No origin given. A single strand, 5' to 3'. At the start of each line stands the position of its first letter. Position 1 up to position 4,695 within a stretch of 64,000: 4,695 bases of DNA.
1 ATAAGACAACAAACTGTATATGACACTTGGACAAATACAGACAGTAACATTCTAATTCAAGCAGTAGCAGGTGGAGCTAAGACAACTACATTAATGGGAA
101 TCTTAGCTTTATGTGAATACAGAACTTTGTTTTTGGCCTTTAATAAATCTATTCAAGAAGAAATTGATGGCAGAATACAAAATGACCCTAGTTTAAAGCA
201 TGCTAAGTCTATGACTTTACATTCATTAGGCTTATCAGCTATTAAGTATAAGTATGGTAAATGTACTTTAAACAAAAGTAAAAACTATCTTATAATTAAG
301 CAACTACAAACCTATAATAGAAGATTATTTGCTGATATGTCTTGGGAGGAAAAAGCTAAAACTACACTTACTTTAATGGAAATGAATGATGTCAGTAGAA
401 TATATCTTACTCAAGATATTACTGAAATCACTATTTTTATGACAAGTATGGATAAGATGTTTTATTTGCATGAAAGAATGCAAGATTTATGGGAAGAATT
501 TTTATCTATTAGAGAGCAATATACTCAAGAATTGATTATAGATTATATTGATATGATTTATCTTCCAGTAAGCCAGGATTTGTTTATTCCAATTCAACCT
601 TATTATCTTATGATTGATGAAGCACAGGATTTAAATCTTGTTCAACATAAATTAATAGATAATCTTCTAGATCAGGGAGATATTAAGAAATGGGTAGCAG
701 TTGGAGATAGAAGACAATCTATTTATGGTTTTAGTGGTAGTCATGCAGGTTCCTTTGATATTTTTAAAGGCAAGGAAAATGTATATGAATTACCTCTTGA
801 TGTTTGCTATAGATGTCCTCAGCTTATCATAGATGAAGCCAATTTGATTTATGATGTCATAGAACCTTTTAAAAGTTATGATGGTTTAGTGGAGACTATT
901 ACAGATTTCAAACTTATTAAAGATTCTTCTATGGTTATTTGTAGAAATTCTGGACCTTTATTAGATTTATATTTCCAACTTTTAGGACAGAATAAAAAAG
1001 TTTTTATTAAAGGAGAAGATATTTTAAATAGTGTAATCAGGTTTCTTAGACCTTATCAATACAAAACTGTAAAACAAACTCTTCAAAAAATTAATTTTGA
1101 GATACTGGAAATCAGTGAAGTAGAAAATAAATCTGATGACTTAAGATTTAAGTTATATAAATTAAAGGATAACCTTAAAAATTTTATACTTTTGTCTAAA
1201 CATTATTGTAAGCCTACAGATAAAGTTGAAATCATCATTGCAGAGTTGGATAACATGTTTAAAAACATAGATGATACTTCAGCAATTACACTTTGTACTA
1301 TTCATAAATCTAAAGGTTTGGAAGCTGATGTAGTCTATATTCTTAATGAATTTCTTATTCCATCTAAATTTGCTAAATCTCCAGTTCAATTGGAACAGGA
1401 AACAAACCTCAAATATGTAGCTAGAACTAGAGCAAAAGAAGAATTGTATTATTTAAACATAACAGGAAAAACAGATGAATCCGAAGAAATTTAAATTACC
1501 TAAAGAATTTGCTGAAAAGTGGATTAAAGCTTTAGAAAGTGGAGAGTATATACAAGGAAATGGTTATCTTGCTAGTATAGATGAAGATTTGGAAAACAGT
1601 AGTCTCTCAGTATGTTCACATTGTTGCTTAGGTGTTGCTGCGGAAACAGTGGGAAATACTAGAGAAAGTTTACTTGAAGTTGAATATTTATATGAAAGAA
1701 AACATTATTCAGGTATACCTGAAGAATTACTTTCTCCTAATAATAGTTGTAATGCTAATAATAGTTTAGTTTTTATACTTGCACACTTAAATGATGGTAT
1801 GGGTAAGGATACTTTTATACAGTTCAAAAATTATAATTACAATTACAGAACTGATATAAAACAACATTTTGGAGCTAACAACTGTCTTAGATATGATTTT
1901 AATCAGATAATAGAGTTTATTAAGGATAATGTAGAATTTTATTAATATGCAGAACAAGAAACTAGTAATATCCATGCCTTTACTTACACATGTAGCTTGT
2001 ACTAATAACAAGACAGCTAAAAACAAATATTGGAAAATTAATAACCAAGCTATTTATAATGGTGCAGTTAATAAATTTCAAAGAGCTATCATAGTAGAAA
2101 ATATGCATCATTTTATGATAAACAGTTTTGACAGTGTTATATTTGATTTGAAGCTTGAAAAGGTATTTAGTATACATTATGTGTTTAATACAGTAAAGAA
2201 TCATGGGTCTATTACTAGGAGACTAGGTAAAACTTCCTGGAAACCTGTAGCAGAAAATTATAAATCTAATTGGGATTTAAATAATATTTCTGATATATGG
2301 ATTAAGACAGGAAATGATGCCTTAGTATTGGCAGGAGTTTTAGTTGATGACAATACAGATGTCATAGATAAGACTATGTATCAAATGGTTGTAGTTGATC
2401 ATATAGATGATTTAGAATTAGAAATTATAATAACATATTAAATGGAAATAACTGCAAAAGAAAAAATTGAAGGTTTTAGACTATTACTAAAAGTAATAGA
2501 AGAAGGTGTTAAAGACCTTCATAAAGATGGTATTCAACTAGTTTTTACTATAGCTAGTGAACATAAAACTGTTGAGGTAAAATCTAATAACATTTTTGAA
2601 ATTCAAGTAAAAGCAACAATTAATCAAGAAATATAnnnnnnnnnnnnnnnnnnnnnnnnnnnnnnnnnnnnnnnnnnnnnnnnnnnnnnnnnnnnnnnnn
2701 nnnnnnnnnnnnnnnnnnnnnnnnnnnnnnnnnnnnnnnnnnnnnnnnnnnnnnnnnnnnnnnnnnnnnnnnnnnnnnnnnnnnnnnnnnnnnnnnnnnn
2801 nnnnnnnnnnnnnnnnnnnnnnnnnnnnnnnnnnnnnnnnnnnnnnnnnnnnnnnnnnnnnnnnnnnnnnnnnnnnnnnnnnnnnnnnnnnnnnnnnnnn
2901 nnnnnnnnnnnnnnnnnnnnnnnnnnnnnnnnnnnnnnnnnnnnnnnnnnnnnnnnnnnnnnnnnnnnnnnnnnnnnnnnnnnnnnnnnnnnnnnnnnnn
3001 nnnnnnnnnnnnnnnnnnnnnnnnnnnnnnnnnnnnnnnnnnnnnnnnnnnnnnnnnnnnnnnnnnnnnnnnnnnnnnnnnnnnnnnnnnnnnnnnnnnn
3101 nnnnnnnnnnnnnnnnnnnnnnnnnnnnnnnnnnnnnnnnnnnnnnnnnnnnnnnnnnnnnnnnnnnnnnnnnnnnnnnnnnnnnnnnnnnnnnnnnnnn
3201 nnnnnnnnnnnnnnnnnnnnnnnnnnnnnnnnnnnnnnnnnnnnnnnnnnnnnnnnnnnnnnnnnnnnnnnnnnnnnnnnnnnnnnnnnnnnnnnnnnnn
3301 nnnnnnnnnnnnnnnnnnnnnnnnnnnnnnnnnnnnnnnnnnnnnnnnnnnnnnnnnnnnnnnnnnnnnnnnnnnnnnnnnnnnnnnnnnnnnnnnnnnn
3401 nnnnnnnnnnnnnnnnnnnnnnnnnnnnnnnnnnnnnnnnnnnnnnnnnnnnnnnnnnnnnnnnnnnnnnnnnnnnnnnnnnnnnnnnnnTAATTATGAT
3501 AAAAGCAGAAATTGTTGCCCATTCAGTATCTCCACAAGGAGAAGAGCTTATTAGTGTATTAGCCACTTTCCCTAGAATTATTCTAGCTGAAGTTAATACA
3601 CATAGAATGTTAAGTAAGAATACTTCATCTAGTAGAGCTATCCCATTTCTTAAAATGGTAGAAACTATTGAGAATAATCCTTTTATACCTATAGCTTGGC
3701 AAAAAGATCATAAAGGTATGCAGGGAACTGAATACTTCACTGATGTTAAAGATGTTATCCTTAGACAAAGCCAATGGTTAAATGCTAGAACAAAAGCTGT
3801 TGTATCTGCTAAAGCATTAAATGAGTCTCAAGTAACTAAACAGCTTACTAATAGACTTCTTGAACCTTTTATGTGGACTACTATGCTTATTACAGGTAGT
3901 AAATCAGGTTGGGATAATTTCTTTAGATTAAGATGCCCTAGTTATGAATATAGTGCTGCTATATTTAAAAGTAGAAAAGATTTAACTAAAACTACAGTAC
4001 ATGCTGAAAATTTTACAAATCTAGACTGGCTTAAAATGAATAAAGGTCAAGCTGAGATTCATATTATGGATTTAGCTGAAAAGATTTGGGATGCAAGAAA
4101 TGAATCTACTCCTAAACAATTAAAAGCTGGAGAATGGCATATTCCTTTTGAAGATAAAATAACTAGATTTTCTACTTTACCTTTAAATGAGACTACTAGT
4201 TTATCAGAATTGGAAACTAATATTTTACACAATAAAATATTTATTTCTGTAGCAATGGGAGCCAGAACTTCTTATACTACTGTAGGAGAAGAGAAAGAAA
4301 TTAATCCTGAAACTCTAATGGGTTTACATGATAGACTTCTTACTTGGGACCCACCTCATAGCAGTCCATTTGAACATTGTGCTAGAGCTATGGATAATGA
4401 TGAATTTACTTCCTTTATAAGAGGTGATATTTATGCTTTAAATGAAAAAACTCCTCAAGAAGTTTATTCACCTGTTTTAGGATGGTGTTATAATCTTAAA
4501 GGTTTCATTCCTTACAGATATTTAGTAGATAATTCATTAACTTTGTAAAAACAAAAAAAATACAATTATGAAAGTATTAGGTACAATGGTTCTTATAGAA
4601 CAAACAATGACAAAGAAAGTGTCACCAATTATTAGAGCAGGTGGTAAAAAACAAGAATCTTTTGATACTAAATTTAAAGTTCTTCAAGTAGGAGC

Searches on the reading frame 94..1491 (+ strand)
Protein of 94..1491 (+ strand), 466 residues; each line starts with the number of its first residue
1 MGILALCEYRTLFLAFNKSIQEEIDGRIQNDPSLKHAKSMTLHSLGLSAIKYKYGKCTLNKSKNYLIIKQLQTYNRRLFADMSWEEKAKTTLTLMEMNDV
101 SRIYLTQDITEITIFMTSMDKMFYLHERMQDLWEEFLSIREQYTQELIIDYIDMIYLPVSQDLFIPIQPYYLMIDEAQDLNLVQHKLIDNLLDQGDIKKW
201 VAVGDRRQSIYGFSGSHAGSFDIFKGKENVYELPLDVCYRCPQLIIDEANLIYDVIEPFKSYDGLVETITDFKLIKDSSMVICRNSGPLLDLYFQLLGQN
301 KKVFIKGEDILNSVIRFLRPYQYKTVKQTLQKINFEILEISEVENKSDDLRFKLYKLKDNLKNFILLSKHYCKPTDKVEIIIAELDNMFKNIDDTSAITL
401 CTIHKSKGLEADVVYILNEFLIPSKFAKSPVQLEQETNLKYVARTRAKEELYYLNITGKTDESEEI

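Call 38: search_protein_families(library=phrogs, proteins=[window:94-1491:+], max_evalue=0.00001)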
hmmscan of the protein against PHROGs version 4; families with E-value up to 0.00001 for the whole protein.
window:94-1491:+ (466 aa): 1 family
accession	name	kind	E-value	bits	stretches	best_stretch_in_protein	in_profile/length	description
phrog_1967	-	DNA, RNA and nucleotide metabolism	1.4e-91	309.3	1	8-461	196-674/776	DNA helicase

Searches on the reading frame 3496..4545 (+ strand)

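Call 38: search_protein_families(library=phrogs, proteins=[window:3496-4545:+], max_evalue=0.00001)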
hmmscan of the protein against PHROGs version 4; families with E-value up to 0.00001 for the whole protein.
window:3496-4545:+ (350 aa): 1 family
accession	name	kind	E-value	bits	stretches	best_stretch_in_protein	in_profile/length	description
phrog_85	-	DNA, RNA and nucleotide metabolism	1e-52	180.8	2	2-148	410-555/866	thymidylate synthase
